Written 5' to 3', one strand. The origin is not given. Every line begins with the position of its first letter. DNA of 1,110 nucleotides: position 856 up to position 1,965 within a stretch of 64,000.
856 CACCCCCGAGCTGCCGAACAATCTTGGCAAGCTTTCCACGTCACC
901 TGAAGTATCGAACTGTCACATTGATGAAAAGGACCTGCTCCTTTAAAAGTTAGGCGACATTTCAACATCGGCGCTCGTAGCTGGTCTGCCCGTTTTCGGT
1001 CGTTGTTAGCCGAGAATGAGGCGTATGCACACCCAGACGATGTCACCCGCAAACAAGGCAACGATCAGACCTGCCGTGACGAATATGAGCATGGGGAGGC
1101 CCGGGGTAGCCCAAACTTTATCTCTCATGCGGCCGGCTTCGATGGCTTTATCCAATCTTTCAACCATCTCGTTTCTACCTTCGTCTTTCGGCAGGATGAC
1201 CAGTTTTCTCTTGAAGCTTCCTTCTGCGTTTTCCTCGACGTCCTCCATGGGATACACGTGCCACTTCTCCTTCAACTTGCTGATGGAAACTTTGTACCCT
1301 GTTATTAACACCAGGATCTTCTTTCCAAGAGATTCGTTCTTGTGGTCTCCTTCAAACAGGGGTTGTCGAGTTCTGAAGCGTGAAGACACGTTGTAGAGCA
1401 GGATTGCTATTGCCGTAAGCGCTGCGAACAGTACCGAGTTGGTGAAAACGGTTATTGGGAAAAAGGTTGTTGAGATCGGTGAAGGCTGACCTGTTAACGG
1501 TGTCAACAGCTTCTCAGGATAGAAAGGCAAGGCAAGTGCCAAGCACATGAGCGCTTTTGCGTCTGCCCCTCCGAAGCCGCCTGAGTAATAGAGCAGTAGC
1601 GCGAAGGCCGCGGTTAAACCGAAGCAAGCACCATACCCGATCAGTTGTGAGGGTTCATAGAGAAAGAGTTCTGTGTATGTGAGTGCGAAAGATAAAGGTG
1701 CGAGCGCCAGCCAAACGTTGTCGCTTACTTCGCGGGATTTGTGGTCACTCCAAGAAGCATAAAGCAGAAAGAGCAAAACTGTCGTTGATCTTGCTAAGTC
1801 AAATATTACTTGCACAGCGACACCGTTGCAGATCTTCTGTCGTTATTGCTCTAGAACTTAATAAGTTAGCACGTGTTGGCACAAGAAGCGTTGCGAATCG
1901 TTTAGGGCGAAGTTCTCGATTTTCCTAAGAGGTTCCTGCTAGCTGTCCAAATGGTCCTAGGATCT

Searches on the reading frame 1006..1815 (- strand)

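Call 42: search_protein_families(library=pfam, proteins=[window:1006-1815:-], max_evalue=0.001)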
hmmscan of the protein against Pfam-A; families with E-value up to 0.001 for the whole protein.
window:1006-1815:- (269 aa): 2 families
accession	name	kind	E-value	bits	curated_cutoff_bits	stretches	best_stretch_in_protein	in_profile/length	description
PF06847.16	Arc_PepC_II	-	1.3e-21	77.4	29.9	1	165-259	1-93/93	Archaeal Peptidase A24 C-terminus Type II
PF01478.23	Peptidase_A24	-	4.8e-13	49.9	26.5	1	13-133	3-102/104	Type IV leader peptidase family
